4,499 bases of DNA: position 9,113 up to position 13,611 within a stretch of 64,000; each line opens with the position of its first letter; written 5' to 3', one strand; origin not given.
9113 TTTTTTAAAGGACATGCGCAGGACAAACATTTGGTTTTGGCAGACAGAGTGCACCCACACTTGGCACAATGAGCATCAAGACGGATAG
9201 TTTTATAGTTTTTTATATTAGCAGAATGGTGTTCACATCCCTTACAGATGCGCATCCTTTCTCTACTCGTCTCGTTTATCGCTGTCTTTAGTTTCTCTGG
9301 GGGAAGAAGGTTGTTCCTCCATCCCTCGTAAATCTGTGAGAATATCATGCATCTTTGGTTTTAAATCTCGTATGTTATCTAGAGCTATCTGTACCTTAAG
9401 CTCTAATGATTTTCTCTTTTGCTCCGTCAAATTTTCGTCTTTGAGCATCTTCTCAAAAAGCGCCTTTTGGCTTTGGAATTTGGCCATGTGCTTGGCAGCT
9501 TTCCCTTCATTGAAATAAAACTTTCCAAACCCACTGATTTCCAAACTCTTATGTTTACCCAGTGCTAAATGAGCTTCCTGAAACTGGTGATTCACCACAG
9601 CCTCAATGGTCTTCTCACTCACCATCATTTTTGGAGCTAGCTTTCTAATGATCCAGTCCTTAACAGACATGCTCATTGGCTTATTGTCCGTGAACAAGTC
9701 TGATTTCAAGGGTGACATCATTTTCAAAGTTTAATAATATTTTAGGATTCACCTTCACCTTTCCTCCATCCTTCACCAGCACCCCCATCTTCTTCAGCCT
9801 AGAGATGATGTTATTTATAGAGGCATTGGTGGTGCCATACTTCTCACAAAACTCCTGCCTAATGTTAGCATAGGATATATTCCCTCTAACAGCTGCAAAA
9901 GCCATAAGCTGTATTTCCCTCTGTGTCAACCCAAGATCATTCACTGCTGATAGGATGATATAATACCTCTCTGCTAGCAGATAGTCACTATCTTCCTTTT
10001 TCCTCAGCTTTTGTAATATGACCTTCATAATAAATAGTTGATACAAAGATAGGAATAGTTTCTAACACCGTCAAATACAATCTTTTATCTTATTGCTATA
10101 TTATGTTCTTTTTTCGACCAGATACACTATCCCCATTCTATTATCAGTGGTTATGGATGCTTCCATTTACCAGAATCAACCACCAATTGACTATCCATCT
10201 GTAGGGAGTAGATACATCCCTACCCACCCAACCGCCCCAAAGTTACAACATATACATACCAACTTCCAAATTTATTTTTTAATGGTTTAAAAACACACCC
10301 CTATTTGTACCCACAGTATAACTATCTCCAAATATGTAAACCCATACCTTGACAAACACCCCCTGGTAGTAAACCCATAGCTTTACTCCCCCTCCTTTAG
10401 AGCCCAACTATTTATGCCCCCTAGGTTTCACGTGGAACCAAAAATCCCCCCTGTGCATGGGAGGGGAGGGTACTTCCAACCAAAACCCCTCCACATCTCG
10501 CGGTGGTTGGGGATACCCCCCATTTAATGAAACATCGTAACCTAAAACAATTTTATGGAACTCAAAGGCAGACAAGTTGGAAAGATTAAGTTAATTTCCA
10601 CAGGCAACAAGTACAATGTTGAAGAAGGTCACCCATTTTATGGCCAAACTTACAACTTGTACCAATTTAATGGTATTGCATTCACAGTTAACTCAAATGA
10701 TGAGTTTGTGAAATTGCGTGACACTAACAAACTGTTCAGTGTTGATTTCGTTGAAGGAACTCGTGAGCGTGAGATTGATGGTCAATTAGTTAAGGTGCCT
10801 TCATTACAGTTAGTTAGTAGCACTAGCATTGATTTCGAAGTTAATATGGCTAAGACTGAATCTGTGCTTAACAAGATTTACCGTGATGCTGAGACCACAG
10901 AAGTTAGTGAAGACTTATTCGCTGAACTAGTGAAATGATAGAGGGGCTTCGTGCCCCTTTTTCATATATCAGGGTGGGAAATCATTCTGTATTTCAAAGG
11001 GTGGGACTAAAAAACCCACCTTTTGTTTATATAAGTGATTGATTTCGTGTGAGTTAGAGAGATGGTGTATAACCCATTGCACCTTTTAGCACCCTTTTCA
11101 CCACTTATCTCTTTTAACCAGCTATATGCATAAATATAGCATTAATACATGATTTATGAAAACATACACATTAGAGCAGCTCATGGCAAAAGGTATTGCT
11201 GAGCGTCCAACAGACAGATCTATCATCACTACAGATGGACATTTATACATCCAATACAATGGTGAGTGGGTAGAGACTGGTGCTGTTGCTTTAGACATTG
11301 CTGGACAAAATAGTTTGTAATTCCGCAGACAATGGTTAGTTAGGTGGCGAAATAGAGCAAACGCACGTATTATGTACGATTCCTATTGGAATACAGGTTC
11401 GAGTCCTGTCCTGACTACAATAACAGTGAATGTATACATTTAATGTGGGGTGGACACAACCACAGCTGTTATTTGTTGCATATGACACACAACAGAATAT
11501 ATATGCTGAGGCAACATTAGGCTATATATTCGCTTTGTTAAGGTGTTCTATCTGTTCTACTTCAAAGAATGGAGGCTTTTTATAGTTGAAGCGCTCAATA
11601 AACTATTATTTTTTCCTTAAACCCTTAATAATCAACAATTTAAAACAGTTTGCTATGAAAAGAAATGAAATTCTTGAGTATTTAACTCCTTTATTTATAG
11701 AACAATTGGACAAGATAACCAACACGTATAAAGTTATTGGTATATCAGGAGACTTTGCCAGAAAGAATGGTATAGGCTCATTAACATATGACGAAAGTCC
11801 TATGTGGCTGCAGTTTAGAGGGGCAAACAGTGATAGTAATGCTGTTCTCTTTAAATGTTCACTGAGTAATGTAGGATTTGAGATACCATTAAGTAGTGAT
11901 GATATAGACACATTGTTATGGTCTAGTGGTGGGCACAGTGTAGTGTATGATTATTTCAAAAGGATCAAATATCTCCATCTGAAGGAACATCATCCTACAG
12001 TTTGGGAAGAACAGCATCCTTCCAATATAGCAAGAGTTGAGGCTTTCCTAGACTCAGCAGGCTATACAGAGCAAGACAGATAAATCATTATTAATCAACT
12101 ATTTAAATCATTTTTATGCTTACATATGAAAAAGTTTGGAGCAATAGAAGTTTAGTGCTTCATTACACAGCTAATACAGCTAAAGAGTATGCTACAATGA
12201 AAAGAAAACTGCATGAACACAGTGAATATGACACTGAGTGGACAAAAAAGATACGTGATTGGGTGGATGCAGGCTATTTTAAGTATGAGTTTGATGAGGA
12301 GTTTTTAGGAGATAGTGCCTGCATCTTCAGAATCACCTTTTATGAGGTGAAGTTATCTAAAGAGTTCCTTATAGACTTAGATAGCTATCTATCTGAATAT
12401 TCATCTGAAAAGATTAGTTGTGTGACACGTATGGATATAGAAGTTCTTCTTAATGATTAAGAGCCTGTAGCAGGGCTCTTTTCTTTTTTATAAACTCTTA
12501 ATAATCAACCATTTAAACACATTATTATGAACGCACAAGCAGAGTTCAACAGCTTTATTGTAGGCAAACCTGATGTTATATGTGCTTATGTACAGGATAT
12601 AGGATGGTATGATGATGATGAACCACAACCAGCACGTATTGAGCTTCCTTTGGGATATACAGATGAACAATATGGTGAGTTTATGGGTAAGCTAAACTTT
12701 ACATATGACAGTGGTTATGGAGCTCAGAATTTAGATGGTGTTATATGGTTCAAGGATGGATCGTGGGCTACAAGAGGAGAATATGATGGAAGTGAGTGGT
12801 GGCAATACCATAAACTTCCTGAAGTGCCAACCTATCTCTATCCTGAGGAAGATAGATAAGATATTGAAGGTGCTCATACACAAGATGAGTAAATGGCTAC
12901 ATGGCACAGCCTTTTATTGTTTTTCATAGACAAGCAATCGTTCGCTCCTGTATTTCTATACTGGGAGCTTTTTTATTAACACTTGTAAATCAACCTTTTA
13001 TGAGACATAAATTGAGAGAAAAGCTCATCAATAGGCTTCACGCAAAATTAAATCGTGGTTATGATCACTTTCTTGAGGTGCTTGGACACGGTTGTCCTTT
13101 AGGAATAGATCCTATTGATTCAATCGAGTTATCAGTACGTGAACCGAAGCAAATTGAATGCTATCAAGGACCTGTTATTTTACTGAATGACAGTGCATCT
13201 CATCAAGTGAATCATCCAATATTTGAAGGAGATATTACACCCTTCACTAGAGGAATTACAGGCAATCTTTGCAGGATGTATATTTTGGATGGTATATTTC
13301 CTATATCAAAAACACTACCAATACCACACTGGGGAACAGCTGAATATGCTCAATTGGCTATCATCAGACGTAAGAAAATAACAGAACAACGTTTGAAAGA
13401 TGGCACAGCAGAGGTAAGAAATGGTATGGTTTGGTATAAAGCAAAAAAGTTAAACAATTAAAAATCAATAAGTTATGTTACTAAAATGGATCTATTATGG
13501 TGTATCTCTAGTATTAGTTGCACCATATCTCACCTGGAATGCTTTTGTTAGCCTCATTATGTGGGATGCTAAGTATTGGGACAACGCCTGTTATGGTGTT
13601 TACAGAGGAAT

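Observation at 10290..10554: Array of spaced C5T motifs in the divergent junction between structural and early blocks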

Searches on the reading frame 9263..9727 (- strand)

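Call 13: search_protein_families(library=pfam, proteins=[window:9263-9727:-], max_evalue=0.1)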
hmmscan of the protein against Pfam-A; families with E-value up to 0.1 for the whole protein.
window:9263-9727:- (154 aa): 3 families
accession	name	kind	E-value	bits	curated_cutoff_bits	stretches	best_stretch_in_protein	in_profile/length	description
PF00216.26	Bac_DNA_binding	-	1.5e-07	32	22.4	1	23-78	3-58/90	Bacterial DNA-binding protein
PF09556.15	RE_HaeIII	-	0.037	13.6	25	1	83-152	23-90/298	HaeIII restriction endonuclease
PF18175.6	HU-CCDC81_bac_2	-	0.065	13.6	35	0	37-75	14-52/70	CCDC81-like prokaryotic HU domain 2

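Call 14: search_protein_families(library=phrogs, proteins=[window:9263-9727:-], max_evalue=0.01)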
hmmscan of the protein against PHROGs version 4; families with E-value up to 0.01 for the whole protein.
window:9263-9727:- (154 aa): 1 family
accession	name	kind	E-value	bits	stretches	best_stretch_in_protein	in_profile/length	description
phrog_379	-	DNA, RNA and nucleotide metabolism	0.00058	20.4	1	14-80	23-89/138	DNA binding protein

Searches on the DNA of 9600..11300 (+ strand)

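Call 6: search_dna_similar(query=window:9600-11200:+, collection=phages, mode=distant, max_rows=30)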
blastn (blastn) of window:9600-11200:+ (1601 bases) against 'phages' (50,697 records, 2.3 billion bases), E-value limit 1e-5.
No match.

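Call 9: search_rna_families(source=window, start=9900, end=11300, threshold=evalue, max_evalue=10)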
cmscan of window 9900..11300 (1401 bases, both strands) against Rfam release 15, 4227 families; matches with E-value up to 10: 6.
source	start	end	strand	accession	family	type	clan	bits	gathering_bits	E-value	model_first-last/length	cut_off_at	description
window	10916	11029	+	RF02434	SpF39_sRNA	Gene; sRNA;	-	22.2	60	6.4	1-109/109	no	Streptococcus sRNA SpF39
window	10774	10833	+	RF00109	Vimentin3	Cis-reg;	-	20.7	36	1.9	1-67/67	no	Vimentin 3' UTR protein-binding region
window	10916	10965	-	RF02420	Bp1_162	Gene; sRNA;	-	17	50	9.9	1-100/100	no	Burkholderia sRNA Bp1_Cand612_SIPHT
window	10409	10512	+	RF02983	Fibrobacter-1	Gene; sRNA;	-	16.8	77.9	2.3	1-102/102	no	Fibrobacter-1 RNA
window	10693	10767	+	RF01150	sR11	Gene; snRNA; snoRNA; CD-box;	-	14.6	39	8.9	1-57/57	no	Small nucleolar RNA sR11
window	10964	11035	+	RF01730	Termite-leu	Cis-reg;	-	14.2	51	9.7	1-78/78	no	Termite-leu RNA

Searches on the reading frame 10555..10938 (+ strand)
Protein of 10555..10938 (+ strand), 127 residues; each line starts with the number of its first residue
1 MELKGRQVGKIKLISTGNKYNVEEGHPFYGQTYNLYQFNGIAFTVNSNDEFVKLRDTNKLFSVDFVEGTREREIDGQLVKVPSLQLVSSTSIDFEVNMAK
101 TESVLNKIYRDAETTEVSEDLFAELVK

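Call 13: search_protein_families(library=pfam, proteins=[window:10555-10938:+], max_evalue=0.1)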
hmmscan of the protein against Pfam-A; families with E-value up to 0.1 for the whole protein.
window:10555-10938:+ (127 aa): 1 family
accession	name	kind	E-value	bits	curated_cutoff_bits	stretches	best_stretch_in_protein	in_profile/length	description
PF24228.1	CrAss_Ring_1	-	0.099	12.4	27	0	34-65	67-97/272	Phage tail ring protein 1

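Call 14: search_protein_families(library=phrogs, proteins=[window:10555-10938:+], max_evalue=0.01)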
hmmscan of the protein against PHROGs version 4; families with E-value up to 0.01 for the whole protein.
window:10555-10938:+ (127 aa): 0 families

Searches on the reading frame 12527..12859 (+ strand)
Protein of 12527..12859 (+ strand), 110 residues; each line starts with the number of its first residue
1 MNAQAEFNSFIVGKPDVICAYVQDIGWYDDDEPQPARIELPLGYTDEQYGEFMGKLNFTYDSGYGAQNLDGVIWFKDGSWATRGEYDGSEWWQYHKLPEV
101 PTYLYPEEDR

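Call 13: search_protein_families(library=pfam, proteins=[window:12527-12859:+], max_evalue=0.1)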
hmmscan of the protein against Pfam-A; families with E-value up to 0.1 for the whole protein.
window:12527-12859:+ (110 aa): 0 families

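Call 14: search_protein_families(library=phrogs, proteins=[window:12527-12859:+], max_evalue=0.01)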
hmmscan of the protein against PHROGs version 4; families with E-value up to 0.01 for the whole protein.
window:12527-12859:+ (110 aa): 2 families
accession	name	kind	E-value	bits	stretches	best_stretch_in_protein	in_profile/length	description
phrog_3972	-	unknown function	1.4e-19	71.1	1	40-101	25-87/113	-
phrog_16544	-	integration and excision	7.1e-05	23.8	1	78-96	6-24/60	excisionase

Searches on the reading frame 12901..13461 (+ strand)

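Call 13: search_protein_families(library=pfam, proteins=[window:12901-13461:+], max_evalue=0.1)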
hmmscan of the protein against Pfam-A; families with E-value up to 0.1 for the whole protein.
window:12901-13461:+ (186 aa): 1 family
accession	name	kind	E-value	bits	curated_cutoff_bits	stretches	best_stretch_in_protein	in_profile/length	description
PF17399.7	DUF5405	-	0.028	15.3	21.6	1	84-114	35-65/88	Domain of unknown function (DUF5405)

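Call 14: search_protein_families(library=phrogs, proteins=[window:12901-13461:+], max_evalue=0.01)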
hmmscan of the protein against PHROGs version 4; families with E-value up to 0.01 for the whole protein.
window:12901-13461:+ (186 aa): 0 families
